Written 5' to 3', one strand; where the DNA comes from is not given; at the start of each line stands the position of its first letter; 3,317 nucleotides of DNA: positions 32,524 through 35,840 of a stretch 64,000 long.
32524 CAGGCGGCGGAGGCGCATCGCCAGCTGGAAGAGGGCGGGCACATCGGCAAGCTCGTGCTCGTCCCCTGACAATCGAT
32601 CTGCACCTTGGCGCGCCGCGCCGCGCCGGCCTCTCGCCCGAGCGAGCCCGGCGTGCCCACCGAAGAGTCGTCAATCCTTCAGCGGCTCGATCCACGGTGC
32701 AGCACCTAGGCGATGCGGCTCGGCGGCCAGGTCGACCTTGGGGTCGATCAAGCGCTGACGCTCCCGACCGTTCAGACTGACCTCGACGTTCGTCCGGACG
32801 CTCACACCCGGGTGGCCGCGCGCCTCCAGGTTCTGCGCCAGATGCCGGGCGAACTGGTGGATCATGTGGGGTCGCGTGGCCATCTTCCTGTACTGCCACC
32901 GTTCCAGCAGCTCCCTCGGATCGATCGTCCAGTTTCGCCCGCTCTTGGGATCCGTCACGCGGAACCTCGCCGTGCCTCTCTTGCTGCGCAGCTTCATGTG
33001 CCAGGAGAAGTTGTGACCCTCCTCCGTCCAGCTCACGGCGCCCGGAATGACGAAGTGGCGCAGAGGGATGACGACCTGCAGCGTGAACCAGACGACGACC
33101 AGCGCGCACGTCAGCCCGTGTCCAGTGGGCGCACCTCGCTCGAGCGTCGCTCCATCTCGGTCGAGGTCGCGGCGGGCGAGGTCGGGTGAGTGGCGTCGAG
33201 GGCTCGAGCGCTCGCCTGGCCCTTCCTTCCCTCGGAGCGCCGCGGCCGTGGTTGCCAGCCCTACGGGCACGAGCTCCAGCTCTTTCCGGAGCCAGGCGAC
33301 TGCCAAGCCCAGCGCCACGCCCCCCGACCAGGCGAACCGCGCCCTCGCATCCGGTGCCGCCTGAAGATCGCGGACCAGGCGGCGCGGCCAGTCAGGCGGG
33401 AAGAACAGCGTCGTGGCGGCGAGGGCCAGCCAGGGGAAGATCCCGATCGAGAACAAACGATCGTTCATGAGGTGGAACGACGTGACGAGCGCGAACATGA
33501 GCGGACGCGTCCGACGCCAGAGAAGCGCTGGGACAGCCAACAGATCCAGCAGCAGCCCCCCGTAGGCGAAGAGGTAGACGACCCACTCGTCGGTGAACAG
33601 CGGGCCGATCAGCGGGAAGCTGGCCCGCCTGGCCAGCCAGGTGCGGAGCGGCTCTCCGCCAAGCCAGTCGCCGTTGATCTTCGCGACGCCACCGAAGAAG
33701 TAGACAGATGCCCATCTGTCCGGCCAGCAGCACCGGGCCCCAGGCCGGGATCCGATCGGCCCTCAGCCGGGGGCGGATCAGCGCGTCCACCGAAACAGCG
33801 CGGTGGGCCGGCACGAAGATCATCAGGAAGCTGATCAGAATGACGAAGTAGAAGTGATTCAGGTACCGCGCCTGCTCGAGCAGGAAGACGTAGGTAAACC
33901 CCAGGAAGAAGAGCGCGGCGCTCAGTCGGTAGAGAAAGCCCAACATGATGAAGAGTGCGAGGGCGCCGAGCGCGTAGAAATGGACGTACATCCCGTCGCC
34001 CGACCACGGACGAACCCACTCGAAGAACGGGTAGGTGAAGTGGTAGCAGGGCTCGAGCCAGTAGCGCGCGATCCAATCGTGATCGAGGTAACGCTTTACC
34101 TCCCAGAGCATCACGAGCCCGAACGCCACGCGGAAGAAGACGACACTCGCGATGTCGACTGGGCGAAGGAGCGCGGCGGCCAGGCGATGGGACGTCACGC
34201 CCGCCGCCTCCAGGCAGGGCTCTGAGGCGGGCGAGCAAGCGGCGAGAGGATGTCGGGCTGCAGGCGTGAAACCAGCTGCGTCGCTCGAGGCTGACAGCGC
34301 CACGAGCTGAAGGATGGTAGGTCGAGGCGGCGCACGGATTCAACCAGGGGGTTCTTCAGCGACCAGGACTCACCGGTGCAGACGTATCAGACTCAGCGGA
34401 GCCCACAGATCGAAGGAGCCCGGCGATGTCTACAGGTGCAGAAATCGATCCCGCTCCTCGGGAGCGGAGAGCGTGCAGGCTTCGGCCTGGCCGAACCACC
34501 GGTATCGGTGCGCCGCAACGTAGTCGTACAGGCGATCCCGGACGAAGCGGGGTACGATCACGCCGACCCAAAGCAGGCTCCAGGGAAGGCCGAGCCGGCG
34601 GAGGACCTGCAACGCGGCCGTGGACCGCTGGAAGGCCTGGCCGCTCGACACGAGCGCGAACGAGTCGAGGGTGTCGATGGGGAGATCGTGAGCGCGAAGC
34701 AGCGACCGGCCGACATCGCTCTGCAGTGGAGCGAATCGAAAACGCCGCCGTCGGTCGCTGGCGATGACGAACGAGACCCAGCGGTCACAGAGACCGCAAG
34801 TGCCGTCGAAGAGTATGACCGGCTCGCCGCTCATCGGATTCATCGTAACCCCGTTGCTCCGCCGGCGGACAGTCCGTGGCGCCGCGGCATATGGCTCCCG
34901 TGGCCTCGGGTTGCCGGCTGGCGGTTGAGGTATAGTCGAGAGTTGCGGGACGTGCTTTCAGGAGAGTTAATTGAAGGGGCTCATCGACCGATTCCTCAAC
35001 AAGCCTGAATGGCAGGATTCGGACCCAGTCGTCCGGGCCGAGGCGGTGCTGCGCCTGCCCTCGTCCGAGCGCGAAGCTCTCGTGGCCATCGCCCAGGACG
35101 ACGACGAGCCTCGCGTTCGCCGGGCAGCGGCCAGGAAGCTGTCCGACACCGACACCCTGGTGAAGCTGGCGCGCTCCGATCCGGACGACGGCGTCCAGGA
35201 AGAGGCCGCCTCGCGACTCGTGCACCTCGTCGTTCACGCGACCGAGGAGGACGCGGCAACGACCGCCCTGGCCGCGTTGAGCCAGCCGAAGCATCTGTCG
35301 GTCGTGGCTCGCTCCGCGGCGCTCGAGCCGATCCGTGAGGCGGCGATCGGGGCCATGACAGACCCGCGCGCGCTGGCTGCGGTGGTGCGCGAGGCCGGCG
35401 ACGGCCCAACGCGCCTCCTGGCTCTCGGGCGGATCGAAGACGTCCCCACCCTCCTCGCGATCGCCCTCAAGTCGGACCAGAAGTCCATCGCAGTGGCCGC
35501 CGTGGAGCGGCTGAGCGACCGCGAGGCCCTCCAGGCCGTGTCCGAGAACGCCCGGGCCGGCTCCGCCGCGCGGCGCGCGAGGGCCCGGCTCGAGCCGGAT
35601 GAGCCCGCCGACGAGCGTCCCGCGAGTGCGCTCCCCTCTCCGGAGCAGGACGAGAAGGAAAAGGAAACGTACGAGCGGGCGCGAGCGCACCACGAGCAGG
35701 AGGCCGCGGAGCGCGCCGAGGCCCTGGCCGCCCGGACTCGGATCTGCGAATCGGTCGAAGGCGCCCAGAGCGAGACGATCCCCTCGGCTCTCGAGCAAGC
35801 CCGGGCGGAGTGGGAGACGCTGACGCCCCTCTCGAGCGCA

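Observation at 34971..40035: Tightly coupled DUF349/HEAT, CHAT-peptidase and GT87-like membrane protein operon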

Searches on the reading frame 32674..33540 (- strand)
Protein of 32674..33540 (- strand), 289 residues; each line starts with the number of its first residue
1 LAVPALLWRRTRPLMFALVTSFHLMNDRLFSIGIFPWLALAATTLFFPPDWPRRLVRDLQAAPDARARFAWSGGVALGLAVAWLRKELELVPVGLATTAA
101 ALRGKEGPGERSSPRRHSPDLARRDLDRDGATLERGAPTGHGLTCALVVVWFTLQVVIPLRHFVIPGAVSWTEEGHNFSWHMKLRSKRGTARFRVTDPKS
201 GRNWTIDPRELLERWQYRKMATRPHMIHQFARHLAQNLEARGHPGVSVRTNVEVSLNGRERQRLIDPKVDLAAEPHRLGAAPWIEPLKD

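Call 12: search_protein_families(library=pfam, proteins=[window:32674-33540:-], max_evalue=0.01)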
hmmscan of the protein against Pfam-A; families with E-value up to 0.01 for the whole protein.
window:32674-33540:- (289 aa): 2 families
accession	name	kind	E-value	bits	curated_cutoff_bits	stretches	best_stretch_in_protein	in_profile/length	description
PF22777.1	VKGC_lumenal_dom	-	1.2e-46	158.8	27.7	1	143-288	4-150/152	Vitamin K-dependent gamma-carboxylase, lumenal domain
PF05090.19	HTTM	-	2.8e-16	60.3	27.7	1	2-51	210-259/259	HTTM domain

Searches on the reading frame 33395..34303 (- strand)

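Call 12: search_protein_families(library=pfam, proteins=[window:33395-34303:-], max_evalue=0.01)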
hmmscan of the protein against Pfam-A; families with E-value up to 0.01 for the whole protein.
window:33395-34303:- (303 aa): 1 family
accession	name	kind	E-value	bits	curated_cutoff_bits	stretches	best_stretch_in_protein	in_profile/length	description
PF05090.19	HTTM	-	2.3e-50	172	27.7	1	47-202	2-156/259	HTTM domain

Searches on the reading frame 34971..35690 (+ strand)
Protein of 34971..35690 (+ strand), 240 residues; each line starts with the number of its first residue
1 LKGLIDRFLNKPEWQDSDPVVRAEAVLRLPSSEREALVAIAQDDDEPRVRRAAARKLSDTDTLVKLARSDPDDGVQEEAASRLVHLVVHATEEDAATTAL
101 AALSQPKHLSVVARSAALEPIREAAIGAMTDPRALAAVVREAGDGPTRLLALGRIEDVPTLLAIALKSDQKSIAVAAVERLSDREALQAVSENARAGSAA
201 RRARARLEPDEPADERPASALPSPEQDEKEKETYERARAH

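Call 56: search_protein_families(library=pfam, proteins=[window:34971-35690:+], max_evalue=10)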
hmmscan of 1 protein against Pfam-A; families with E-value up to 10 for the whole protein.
window:34971-35690:+ (240 aa): 4 families
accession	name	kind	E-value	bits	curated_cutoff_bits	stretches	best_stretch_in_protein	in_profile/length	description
PF13646.12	HEAT_2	-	1.5e-06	28.8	27.7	2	15-81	10-85/88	HEAT repeats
PF02985.28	HEAT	-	0.012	16.2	23.5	1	43-58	10-25/31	HEAT repeat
PF00514.29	Arm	-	0.037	14.5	20.6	1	62-81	16-34/41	Armadillo/beta-catenin-like repeat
PF13018.11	ESPR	-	0.19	12.7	25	1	184-205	13-34/50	Extended Signal Peptide of Type V secretion system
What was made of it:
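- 35013..35213 (+): HEAT_2 repeat region (residues 15-81 of gene 1). Pfam HEAT_2, E 1.5e-6, 28.8 bits against a cut-off of 27.7, when residues 1-240 are scanned alone (call 56).
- Checked: HEAT_2 on residues 15-81 of the first protein when its N-terminus is scanned alone (28.8 bits against 27.7; call 56).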
